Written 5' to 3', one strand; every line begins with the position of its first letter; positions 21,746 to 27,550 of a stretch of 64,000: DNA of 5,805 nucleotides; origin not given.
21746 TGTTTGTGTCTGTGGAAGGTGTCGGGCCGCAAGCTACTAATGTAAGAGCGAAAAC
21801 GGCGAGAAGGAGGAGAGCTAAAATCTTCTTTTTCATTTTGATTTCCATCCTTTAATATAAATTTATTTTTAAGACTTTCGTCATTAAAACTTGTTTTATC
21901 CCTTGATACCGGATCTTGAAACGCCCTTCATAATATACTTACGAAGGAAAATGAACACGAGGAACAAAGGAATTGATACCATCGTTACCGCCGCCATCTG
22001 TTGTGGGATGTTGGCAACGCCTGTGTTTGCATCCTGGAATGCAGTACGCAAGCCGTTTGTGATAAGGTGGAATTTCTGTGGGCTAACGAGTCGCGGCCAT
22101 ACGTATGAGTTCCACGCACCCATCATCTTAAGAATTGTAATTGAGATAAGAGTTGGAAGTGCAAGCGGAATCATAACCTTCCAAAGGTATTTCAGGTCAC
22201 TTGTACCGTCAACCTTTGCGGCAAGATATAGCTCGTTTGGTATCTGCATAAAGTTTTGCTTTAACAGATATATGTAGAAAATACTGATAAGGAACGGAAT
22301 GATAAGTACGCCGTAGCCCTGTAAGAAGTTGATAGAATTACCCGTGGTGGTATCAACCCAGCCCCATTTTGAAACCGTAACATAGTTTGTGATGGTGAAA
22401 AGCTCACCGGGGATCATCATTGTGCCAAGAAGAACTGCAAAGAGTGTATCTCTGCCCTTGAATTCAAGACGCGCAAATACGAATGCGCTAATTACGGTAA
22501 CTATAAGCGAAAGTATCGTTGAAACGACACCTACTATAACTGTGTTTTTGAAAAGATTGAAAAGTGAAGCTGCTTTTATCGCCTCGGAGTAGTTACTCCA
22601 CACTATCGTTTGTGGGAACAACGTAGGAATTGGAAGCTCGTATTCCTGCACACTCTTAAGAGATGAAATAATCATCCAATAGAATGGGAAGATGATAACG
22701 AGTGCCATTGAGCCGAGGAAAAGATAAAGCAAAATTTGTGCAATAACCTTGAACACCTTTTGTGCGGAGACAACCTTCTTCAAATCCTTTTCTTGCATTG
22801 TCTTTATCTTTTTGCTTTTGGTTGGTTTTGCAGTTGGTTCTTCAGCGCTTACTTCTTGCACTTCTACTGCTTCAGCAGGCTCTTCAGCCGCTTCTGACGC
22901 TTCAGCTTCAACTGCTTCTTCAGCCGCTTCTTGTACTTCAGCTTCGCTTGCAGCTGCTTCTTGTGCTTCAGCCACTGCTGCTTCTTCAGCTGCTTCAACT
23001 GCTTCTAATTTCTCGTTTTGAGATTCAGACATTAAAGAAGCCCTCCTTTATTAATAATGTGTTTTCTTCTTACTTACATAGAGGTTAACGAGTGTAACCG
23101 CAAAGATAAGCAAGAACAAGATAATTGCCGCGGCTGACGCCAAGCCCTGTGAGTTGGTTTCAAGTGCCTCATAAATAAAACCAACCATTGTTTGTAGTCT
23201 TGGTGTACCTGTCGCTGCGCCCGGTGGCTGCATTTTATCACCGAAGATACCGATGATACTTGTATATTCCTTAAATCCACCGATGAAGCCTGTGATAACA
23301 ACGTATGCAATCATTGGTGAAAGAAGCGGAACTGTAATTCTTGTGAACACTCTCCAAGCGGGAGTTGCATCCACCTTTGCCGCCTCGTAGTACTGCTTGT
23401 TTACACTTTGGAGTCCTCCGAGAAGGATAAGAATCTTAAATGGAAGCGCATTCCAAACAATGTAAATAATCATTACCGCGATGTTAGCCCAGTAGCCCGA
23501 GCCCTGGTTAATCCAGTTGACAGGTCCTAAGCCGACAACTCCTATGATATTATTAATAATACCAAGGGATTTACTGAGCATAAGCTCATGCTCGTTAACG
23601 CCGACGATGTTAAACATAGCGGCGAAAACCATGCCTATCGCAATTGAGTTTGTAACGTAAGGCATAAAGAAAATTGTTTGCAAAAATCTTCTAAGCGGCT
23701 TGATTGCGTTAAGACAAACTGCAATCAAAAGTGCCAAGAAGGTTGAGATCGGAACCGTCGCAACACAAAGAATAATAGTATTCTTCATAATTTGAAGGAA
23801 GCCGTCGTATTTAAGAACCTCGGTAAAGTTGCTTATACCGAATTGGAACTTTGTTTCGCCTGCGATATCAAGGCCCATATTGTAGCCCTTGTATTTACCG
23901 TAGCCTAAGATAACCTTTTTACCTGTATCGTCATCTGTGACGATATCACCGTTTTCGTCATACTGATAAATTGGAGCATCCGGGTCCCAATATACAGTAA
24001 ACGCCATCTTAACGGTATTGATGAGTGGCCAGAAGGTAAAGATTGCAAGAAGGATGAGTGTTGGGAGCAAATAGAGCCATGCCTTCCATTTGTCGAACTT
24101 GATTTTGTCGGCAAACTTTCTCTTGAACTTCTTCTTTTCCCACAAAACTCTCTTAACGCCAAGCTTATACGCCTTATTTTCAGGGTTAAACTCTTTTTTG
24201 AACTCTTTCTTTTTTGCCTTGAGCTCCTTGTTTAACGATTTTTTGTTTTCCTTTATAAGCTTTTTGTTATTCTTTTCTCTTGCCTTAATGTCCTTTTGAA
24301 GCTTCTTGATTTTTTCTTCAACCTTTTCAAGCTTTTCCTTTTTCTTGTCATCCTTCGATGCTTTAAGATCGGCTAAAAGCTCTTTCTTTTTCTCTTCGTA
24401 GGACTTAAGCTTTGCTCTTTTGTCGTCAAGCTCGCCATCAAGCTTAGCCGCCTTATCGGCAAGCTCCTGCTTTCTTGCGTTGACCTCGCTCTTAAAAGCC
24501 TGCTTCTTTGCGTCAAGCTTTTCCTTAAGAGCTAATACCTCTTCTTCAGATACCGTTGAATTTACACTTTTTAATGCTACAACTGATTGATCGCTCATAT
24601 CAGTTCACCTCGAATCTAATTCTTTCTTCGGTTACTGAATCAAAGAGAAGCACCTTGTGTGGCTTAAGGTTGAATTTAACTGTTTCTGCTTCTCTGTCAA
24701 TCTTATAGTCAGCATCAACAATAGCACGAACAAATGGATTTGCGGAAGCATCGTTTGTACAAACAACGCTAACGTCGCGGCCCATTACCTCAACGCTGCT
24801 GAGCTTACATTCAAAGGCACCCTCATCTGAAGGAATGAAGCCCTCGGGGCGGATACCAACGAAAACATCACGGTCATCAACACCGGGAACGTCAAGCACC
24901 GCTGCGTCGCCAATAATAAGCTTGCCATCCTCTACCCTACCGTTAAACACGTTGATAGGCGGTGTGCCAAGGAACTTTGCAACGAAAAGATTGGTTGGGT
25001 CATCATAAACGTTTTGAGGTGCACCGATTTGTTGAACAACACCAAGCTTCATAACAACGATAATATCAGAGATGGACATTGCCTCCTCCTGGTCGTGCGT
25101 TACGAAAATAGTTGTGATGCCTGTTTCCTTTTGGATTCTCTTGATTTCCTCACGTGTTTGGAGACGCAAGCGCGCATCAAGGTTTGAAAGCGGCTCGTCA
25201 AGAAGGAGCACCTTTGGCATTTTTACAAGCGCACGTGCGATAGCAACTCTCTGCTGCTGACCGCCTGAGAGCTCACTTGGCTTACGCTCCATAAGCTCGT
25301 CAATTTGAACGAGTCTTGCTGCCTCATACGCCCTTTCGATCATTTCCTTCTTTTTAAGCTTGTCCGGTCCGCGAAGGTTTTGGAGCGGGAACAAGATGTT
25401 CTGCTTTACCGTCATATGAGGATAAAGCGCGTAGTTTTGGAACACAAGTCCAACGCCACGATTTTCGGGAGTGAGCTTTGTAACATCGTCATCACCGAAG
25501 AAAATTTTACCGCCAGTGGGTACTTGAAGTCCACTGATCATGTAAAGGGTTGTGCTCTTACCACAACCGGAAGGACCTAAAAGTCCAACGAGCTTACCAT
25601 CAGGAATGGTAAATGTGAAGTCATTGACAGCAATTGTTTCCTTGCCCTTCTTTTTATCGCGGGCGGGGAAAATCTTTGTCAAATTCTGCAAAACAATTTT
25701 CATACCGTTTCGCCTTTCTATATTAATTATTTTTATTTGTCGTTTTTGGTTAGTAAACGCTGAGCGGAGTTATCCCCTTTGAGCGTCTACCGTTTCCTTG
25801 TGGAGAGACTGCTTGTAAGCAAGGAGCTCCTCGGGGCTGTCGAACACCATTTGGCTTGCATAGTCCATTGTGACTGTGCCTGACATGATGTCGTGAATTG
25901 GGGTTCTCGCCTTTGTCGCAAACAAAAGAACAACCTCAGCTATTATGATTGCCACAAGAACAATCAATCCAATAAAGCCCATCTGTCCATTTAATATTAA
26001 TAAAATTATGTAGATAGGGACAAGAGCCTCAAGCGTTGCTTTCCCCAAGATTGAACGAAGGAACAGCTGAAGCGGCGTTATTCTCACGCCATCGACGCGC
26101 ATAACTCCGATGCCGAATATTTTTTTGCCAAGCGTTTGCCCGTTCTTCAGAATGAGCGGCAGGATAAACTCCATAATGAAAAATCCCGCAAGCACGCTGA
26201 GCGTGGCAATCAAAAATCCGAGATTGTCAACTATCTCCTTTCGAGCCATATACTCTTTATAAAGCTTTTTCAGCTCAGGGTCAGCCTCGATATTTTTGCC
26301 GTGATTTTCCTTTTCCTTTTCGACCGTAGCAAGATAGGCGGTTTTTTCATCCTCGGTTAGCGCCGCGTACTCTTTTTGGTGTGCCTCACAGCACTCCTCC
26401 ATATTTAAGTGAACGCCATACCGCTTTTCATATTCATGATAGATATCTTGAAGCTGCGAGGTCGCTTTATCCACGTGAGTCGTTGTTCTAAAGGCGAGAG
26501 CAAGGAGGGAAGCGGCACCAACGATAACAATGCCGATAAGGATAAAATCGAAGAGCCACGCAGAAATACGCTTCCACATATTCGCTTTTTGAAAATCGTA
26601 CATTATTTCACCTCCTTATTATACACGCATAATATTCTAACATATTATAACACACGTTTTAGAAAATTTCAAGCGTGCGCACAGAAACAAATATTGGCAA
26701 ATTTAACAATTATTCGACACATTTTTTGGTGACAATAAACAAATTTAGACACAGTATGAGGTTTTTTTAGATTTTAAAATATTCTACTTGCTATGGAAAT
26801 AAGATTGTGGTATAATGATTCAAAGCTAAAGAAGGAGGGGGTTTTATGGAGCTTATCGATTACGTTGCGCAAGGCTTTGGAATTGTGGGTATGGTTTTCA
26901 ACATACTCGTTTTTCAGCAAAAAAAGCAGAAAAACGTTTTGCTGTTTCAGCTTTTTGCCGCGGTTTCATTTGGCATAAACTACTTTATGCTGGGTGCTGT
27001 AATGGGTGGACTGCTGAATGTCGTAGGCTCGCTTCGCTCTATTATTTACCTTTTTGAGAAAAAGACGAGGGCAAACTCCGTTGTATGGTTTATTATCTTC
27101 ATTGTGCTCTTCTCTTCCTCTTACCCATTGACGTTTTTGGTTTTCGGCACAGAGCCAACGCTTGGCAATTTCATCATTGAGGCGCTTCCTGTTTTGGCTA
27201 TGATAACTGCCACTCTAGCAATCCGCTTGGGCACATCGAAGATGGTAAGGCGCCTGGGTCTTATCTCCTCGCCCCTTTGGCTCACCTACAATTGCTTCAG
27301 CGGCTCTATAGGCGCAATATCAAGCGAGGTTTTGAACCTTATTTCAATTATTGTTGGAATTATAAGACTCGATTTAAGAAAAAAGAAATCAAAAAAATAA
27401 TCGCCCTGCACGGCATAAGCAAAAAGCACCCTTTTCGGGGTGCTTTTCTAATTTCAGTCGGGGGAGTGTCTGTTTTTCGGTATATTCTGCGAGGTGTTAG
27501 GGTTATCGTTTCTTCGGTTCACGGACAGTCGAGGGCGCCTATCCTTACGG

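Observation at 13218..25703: Candidate extracellular nucleic-acid capture, degradation and import system: a CUT1-type ABC importer co-transcribed with tethered nucleases, convergent on the nucleoside salvage cluster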

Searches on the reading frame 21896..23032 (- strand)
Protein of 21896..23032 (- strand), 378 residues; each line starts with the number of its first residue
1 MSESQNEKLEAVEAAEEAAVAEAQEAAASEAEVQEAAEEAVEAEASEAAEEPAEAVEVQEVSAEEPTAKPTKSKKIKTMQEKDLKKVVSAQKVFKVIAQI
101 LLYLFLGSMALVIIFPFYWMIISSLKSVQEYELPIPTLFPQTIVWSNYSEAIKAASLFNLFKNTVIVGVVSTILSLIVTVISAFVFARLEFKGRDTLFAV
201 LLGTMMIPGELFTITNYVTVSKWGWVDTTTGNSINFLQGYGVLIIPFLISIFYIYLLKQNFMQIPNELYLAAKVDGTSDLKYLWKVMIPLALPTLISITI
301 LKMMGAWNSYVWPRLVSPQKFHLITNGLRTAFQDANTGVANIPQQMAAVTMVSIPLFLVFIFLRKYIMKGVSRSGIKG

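Call 4: search_protein_families(library=pfam, proteins=[window:21896-23032:-], max_evalue=0.01)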
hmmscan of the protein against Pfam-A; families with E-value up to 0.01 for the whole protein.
window:21896-23032:- (378 aa): 1 family
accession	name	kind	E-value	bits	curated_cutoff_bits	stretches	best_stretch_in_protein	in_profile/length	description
PF00528.27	BPD_transp_1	-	3.9e-12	46.7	26.4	1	197-372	20-183/184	Binding-protein-dependent transport system inner membrane component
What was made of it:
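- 21896..23032 (-): MalG/UgpE-like permease (378 aa) with an A/E-rich N-terminal extension. BPD_transp_1 3.9e-12 (call 4).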

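Call 7: search_protein_families(library=ncbifam, proteins=[window:21896-23032:-], max_evalue=0.01)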
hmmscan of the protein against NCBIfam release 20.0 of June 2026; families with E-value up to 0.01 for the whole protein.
window:21896-23032:- (378 aa): 17 families
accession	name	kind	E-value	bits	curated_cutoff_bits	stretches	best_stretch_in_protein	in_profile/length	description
NF008210.0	PRK10973.1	equivalog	2.6e-24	86.4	297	1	94-372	8-277/281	sn-glycerol-3-phosphate ABC transporter permease UgpE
NF040932.1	ABC_arch_GlcU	equivalog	5.6e-24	85.2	340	1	100-373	3-266/272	glucose ABC transporter permease GlcU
NF008231.0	PRK10998.1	equivalog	4e-17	62.7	261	1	90-378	8-296/296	maltose ABC transporter permease MalG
NF040839.1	tungstate_WtpB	equivalog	9.1e-12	45.1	340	1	132-303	18-190/251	tungstate ABC transporter permease WtpB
TIGR01581.1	Mo_ABC_porter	hypoth_equivalog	1.6e-11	44.2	210.3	1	145-302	7-167/225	ABC transporter permease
TIGR02141.1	modB_ABC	equivalog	1.5e-08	34.6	182.6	1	164-302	3-144/208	molybdate ABC transporter permease subunit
TIGR02139.1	permease_CysT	equivalog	3.3e-07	30.2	246.1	1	133-302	22-196/265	sulfate ABC transporter permease subunit CysT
NF007047.0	PRK09500.1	equivalog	7.8e-07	29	326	1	110-366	12-250/257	spermidine/putrescine ABC transporter permease PotC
NF011624.0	PRK15050.1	equivalog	1.2e-06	27.9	247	1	87-310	13-233/297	2-aminoethylphosphonate ABC transporter permease subunit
TIGR00969.1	3a0106s02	subfamily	1.1e-05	25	240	1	134-301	34-206/272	sulfate ABC transporter permease subunit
NF006939.0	PRK09421.1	equivalog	6.2e-05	22.5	262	1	164-303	15-158/230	molybdate ABC transporter permease subunit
NF008208.0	PRK10971.1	equivalog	0.00013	21.6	415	1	142-303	41-205/277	sulfate/thiosulfate ABC transporter permease CysT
NF007044.0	PRK09497.1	equivalog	0.00029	20.4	348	1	98-339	8-251/285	spermidine/putrescine ABC transporter permease PotB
TIGR03262.1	PhnU2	equivalog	0.00085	18.1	593.25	1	108-320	13-215/546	putative 2-aminoethylphosphonate ABC transporter permease subunit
TIGR00437.1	feoB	equivalog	0.00097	17.9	315.65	1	7-186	161-327/594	ferrous iron transport protein B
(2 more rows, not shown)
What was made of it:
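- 21896..23032 (-): UgpE 86 bits, below cutoff (call 7).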

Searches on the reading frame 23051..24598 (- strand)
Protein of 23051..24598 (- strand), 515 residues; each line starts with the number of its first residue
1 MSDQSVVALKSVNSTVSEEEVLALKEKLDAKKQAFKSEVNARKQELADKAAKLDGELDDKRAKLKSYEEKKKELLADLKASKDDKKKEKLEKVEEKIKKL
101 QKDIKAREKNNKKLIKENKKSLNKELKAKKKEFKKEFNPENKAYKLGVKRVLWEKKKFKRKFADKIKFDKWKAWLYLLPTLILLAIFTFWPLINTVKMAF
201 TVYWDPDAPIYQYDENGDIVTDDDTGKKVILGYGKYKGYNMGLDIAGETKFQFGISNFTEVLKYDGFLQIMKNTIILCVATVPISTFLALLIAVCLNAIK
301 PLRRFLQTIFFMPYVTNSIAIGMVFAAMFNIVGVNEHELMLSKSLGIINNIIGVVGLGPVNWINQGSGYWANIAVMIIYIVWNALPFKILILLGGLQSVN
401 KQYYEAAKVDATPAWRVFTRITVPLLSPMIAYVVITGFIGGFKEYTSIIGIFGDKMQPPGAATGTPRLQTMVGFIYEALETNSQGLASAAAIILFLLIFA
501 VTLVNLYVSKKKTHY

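Call 4: search_protein_families(library=pfam, proteins=[window:23051-24598:-], max_evalue=0.01)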
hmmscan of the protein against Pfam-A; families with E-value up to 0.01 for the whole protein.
window:23051-24598:- (515 aa): 2 families
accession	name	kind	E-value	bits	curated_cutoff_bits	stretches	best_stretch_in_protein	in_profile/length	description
PF00528.27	BPD_transp_1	-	6.9e-19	68.7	26.4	1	286-512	2-182/184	Binding-protein-dependent transport system inner membrane component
PF05130.17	FlgN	-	0.00043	21.2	30.5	1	37-132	40-132/147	FlgN protein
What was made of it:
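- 23051..24598 (-): MalF/UgpA-like permease (515 aa) with a lineage-specific K/E-rich N-terminal extension of about 165 aa. BPD_transp_1 6.9e-19 (call 4).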

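Call 7: search_protein_families(library=ncbifam, proteins=[window:23051-24598:-], max_evalue=0.01)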
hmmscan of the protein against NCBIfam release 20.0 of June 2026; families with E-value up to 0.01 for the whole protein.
window:23051-24598:- (515 aa): 15 families
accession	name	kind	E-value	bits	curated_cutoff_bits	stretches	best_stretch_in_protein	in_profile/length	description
NF008232.0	PRK10999.1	equivalog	4.9e-19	68.5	392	2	209-512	214-518/520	maltose ABC transporter permease MalF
NF007852.0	PRK10561.1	equivalog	9.9e-14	51.9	335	1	252-515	53-294/295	sn-glycerol-3-phosphate ABC transporter permease UgpA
TIGR03262.1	PhnU2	equivalog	2.6e-11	42.9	593.25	1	253-438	38-198/546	putative 2-aminoethylphosphonate ABC transporter permease subunit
NF040931.1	ABC_arch_GlcT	equivalog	5.3e-11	42.7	360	1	253-502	37-264/278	glucose ABC transporter permease GlcT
TIGR00969.1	3a0106s02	subfamily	3.3e-08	33.3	240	1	376-499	146-260/272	sulfate ABC transporter permease subunit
TIGR02141.1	modB_ABC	equivalog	4.3e-07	29.8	182.6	1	376-505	83-202/208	molybdate ABC transporter permease subunit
TIGR01581.1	Mo_ABC_porter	hypoth_equivalog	5.7e-07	29.3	210.3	1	270-503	18-224/225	ABC transporter permease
NF007047.0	PRK09500.1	equivalog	7.8e-06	25.7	326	0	253-335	42-125/257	spermidine/putrescine ABC transporter permease PotC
TIGR02139.1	permease_CysT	equivalog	3.7e-05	23.4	246.1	1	373-499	133-249/265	sulfate ABC transporter permease subunit CysT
NF008231.0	PRK10998.1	equivalog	0.00015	21.5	261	1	373-446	160-231/296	maltose ABC transporter permease MalG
NF008208.0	PRK10971.1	equivalog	0.00015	21.4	415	1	268-455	57-222/277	sulfate/thiosulfate ABC transporter permease CysT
NF007044.0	PRK09497.1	equivalog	0.00016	21.3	348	1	250-430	45-207/285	spermidine/putrescine ABC transporter permease PotB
NF040932.1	ABC_arch_GlcU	equivalog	0.00027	20.7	340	1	265-445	56-205/272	glucose ABC transporter permease GlcU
NF011624.0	PRK15050.1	equivalog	0.00042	19.5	247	0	165-202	16-53/297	2-aminoethylphosphonate ABC transporter permease subunit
TIGR02140.1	permease_CysW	equivalog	0.00077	19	329.1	1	250-510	28-257/261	sulfate ABC transporter permease subunit CysW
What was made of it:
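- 23051..24598 (-): MalF 68 bits and UgpA 52 bits, both far below cutoff (call 7).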

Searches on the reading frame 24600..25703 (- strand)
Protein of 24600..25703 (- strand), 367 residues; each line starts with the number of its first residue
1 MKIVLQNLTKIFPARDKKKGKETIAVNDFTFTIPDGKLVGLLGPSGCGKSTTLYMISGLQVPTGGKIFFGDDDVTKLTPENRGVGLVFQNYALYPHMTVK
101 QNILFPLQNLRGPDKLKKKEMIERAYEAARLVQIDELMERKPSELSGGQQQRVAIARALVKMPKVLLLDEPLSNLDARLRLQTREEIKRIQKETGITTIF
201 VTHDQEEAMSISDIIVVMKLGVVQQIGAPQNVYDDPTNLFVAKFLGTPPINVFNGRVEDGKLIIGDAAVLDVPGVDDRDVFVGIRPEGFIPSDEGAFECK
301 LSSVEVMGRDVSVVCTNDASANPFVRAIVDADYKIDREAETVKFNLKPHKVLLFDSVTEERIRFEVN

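Call 4: search_protein_families(library=pfam, proteins=[window:24600-25703:-], max_evalue=0.01)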
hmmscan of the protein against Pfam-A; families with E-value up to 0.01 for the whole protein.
window:24600-25703:- (367 aa): 6 families
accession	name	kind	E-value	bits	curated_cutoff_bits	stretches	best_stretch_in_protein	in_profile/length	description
PF00005.33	ABC_tran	-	1.4e-36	126.6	25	1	27-172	2-136/137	ABC transporter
PF17850.7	CysA_C_terminal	-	1.3e-08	35.7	29.7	1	251-287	1-39/43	CysA C-terminal regulatory domain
PF17912.7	OB_MalK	-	5.6e-06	27.6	27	1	246-287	1-51/53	MalK OB fold domain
PF13304.12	AAA_21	-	1.1e-05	26.1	27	0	131-206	224-301/304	AAA domain, putative AbiEii toxin, Type IV TA system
PF08402.16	TOBE_2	-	0.0056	17.2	21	0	282-354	1-76/76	TOBE domain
PF13481.12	AAA_25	-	0.0078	16.3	27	0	33-81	30-72/195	AAA domain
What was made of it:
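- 24600..25703 (-): ABC ATPase of the MalK/UgpC type with a C-terminal regulatory OB/TOBE domain. ABC_tran 1.4e-36, plus CysA_C_terminal, OB_MalK and TOBE_2 (call 4).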

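Call 7: search_protein_families(library=ncbifam, proteins=[window:24600-25703:-], max_evalue=0.01)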
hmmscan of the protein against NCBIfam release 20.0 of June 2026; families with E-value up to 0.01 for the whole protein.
window:24600-25703:- (367 aa): 189 families (the best 25 are shown)
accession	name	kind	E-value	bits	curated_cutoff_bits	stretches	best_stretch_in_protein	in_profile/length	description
NF008653.0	PRK11650.1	subfamily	1.9e-102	343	432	1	19-362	13-355/357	sn-glycerol-3-phosphate ABC transporter ATP-binding protein UgpC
NF040933.2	ABC_arch_GlcV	equivalog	5.6e-96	321.5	450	1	2-326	2-322/357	glucose ABC transporter ATP-binding protein GlcV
TIGR03265.1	PhnT2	equivalog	2.9e-92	309.6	457.7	1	18-354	12-352/353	putative 2-aminoethylphosphonate ABC transporter ATP-binding protein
NF006987.0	PRK09452.1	equivalog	5.9e-92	308.3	482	1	18-259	25-260/378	spermidine/putrescine ABC transporter ATP-binding protein PotA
TIGR01187.1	potA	subfamily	1.7e-87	293.5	355.6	1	41-287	1-250/325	polyamine ABC transporter ATP-binding protein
NF008233.0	PRK11000.1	equivalog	4.6e-84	282.4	568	1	21-356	14-355/369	maltose/maltodextrin ABC transporter ATP-binding protein MalK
NF043075.1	MMSYN1_0197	equivalog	6.4e-84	281.8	550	1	21-317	13-308/341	spermidine/putrescine ABC transporter ATP-binding protein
NF008513.0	PRK11432.1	equivalog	2.4e-83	280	496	1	17-316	14-312/351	ferric ABC transporter ATP-binding protein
TIGR00968.1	3a0106s01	subfamily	2.2e-77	259.8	342.75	1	18-247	8-233/237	sulfate ABC transporter ATP-binding protein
TIGR03258.1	PhnT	equivalog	6e-74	249.2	499.15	1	24-329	22-335/359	2-aminoethylphosphonate ABC transport system ATP-binding subunit PhnT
NF040840.2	tungstate_WtpC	equivalog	8.4e-74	248.9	440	1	23-294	13-281/347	tungstate ABC transporter ATP-binding protein WtpC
NF008105.0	PRK10851.1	equivalog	1.8e-73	247.3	502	1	18-286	10-277/362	sulfate/thiosulfate ABC transporter ATP-binding protein CysA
NF008621.0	PRK11607.1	equivalog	2.2e-72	243.9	613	1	21-276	30-289/377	putrescine ABC transporter ATP-binding subunit PotG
TIGR01186.1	proV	subfamily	8.4e-63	212.6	326.6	1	21-247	4-232/363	betaine/proline/choline family ABC transporter ATP-binding protein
NF040729.1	ABC_ATP_SaoA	equivalog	1.2e-52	178.9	360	1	2-219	1-207/248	ABC transporter ATP-binding protein SaoA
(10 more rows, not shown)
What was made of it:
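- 24600..25703 (-): The best NCBIfam hit is UgpC at 343 bits, below its cutoff of 432 (call 7).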

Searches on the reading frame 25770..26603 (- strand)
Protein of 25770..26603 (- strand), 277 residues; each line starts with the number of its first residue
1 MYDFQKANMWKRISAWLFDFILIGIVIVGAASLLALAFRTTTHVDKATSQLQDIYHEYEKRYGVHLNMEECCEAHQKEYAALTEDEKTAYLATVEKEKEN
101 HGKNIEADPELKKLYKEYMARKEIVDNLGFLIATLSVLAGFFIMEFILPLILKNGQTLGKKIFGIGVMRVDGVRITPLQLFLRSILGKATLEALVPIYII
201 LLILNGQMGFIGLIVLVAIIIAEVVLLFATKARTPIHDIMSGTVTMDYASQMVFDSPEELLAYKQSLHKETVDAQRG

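Call 4: search_protein_families(library=pfam, proteins=[window:25770-26603:-], max_evalue=0.01)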
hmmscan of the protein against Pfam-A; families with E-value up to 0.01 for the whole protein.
window:25770-26603:- (277 aa): 2 families
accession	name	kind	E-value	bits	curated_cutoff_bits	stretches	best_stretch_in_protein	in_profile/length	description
PF06271.18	RDD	-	5.7e-17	62.7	24.1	2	126-241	41-136/137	RDD family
PF13618.11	Gluconate_2-dh3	-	0.0041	17.9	23.4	1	68-109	56-99/135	Gluconate 2-dehydrogenase subunit 3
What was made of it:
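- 25770..26603 (-): RDD-family membrane protein (277 aa), first gene of the unit; role unknown. Pfam RDD E 5.7e-17 (call 4).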

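Call 52: search_protein_families(library=ncbifam, proteins=[window:25770-26603:-], max_evalue=0.00001)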
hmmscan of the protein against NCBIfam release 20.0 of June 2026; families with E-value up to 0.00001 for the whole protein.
window:25770-26603:- (277 aa): 0 families

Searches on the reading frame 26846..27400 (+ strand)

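Call 72: search_protein_families(library=pfam, proteins=[window:26846-27400:+], max_evalue=0.0001)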
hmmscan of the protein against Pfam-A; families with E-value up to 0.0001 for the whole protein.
window:26846-27400:+ (184 aa): 1 family
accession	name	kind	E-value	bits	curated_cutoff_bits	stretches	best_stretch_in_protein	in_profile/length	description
PF10688.14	Imp-YgjV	-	1.2e-30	106.9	23.5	1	7-177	2-157/159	Bacterial inner membrane protein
